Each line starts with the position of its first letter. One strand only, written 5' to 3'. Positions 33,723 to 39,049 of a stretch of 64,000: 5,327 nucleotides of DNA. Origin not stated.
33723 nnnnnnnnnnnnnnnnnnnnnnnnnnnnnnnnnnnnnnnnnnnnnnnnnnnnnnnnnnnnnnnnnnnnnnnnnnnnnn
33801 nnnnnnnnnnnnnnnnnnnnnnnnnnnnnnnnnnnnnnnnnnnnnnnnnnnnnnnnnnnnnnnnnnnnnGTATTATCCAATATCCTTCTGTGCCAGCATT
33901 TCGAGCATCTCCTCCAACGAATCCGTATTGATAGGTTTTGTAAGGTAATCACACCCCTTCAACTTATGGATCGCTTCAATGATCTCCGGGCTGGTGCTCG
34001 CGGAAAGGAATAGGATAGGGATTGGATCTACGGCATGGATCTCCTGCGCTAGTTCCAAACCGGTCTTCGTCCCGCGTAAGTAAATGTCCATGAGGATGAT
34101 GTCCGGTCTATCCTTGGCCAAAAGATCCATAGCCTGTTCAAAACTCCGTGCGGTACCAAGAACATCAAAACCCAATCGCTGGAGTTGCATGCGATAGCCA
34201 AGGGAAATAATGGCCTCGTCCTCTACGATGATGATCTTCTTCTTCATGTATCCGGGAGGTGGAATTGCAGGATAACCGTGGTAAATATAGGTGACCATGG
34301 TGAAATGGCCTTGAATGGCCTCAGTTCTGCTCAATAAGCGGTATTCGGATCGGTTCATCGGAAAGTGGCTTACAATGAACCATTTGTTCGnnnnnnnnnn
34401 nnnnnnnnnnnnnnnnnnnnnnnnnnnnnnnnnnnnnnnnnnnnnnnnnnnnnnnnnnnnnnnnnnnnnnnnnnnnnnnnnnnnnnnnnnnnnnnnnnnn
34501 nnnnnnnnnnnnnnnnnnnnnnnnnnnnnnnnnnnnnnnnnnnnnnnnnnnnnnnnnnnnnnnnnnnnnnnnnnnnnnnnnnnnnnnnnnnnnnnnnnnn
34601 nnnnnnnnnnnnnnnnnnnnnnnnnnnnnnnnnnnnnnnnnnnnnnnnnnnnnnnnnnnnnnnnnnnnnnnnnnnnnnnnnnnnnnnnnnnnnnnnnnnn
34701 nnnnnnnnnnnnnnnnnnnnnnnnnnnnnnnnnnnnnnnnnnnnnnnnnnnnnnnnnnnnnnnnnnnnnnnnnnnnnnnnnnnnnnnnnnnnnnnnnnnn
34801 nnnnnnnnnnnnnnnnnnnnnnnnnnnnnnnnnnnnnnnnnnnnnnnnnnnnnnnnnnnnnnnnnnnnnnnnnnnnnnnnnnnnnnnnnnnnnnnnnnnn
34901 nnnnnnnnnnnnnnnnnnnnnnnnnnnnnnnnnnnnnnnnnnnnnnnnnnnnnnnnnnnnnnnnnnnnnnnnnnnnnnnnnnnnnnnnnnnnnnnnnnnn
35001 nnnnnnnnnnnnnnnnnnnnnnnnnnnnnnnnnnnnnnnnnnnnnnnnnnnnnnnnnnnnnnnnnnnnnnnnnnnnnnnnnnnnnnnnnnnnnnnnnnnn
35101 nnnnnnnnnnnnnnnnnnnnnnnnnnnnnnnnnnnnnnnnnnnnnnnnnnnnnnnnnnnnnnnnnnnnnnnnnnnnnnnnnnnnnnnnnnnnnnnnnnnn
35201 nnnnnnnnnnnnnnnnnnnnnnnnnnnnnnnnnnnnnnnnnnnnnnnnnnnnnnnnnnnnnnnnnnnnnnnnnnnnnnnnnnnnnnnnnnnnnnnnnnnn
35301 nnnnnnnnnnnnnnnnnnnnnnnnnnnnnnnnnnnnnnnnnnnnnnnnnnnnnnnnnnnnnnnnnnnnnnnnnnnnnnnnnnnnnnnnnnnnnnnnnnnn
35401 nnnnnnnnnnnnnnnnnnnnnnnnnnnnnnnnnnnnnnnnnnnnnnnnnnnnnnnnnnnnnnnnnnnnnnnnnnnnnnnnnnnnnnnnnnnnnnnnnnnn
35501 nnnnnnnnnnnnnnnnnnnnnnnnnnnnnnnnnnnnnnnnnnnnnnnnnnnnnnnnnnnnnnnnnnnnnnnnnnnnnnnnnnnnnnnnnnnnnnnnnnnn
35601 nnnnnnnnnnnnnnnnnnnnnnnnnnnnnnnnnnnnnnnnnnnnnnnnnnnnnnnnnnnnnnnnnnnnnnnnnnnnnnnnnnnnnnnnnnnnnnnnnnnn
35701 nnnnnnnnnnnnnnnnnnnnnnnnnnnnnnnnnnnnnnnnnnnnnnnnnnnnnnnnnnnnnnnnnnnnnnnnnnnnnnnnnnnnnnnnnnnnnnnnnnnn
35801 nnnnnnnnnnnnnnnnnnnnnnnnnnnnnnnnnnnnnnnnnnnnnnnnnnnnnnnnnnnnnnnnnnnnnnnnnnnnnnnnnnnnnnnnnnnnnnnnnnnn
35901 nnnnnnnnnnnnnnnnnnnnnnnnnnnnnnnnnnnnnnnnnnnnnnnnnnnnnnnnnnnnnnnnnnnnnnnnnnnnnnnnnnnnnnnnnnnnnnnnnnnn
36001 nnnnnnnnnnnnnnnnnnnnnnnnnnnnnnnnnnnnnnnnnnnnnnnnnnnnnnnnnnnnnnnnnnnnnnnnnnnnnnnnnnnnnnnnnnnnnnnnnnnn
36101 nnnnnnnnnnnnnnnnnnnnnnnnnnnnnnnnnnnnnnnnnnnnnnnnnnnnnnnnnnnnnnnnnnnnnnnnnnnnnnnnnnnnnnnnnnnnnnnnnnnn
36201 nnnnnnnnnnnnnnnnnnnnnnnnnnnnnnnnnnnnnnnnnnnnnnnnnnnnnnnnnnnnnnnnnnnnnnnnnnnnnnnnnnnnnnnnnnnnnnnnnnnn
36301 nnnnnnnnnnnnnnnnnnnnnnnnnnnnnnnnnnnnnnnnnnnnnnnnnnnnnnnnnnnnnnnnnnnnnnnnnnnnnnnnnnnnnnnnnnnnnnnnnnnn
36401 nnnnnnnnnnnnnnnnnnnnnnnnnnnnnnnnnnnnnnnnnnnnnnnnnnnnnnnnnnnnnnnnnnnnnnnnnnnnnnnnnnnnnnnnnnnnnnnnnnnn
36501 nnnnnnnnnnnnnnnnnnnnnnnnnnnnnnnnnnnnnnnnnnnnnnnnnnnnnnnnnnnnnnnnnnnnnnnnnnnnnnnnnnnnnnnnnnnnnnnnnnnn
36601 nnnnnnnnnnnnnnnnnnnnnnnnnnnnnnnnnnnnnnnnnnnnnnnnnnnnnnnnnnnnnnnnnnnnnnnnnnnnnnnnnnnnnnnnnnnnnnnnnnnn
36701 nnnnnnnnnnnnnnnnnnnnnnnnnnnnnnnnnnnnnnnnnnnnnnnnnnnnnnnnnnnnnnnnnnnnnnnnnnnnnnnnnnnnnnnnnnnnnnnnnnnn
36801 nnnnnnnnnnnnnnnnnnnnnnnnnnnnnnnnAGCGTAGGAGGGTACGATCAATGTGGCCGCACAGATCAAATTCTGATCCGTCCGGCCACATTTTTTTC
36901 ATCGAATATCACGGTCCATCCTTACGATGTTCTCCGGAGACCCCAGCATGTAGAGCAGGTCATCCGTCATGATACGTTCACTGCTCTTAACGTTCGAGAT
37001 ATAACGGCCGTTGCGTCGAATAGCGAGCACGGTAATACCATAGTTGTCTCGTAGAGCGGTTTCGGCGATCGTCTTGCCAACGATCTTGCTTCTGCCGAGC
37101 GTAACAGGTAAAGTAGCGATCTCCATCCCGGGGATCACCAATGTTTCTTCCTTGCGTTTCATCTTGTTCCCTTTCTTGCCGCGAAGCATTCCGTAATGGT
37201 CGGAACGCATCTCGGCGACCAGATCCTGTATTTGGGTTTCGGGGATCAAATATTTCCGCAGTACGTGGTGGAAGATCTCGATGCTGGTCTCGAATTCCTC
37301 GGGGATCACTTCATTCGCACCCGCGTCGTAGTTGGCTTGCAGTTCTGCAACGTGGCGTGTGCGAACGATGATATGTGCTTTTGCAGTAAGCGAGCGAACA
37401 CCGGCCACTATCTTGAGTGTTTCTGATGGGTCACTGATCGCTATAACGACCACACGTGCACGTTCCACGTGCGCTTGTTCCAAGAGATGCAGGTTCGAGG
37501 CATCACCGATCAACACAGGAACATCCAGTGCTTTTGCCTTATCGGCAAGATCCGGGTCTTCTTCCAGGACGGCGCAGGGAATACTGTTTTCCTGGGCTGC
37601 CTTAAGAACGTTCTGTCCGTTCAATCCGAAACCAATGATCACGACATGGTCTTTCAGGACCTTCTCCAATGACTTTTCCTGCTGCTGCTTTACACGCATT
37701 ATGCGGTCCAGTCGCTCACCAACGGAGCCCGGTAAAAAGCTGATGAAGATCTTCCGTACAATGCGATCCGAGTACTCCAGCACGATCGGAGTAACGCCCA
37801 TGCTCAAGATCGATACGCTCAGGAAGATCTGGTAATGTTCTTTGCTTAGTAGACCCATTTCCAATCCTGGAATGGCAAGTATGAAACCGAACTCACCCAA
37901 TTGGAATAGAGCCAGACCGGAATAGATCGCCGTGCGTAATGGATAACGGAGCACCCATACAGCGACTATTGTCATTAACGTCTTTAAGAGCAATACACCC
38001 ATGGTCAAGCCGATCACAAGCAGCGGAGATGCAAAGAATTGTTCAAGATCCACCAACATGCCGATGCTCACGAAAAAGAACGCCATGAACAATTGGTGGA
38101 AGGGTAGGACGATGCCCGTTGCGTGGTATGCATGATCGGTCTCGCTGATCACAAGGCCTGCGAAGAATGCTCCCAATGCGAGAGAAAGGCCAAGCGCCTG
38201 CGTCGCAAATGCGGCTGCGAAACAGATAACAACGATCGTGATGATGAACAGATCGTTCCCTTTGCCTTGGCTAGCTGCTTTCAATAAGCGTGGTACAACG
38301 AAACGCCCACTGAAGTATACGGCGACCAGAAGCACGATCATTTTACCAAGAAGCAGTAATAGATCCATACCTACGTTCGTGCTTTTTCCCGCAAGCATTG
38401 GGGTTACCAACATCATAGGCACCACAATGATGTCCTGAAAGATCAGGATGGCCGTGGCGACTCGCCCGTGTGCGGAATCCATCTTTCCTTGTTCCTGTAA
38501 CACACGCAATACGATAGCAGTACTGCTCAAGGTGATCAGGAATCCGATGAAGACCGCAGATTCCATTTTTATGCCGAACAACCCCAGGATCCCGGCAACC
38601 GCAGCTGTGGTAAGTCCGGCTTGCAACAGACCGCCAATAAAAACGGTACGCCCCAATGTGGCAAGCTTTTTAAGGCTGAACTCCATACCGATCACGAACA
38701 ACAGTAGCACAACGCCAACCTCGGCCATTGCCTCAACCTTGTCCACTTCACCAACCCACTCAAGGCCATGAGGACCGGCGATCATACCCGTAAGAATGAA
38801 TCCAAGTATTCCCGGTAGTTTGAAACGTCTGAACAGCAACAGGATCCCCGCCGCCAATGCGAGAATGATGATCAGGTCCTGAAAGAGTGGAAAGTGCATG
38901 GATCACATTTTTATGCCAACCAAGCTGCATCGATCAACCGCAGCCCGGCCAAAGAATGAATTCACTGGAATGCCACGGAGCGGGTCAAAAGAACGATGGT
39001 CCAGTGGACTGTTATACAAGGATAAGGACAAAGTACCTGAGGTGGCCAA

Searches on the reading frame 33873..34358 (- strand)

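Call 67: search_protein_families(library=pfam, proteins=[window:33873-34358:-], max_evalue=0.00001)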
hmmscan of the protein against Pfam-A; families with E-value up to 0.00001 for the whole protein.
window:33873-34358:- (161 aa): 1 family
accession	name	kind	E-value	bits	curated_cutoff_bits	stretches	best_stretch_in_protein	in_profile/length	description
PF00072.30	Response_reg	-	4.7e-20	72.2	30.2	1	42-152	1-110/111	Response regulator receiver domain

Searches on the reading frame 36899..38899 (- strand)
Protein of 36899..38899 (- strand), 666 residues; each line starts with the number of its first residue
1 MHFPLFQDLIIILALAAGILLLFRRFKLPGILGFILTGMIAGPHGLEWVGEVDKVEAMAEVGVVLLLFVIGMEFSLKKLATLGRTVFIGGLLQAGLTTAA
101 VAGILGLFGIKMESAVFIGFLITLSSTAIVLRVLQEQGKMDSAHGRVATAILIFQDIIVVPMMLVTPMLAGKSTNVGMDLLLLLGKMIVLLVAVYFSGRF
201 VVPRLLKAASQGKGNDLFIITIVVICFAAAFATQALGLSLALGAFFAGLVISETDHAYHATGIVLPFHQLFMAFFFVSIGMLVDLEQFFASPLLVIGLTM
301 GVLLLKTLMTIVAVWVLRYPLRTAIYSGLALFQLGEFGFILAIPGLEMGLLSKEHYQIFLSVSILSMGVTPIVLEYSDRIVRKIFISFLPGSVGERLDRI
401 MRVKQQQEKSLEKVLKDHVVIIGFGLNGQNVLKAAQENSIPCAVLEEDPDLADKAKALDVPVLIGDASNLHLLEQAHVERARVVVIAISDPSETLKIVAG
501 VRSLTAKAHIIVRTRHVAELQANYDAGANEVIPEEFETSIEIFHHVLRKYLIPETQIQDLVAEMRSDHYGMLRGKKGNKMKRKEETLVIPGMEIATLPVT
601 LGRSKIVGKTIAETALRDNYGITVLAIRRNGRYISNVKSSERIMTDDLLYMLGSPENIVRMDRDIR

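Call 67: search_protein_families(library=pfam, proteins=[window:36899-38899:-], max_evalue=0.00001)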
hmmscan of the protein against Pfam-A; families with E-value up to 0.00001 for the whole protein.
window:36899-38899:- (666 aa): 3 families
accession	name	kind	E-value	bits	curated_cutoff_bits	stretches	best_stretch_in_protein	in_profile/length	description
PF00999.27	Na_H_Exchanger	-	1.4e-58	199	26.2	1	12-374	2-369/375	Sodium/hydrogen exchanger, transmembrane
PF02254.24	TrkA_N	-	2.5e-21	76.6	23.8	1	419-532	1-114/116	TrkA-N domain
PF02080.26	TrkA_C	-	3.7e-10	40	27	1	604-658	10-63/71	TrkA-C domain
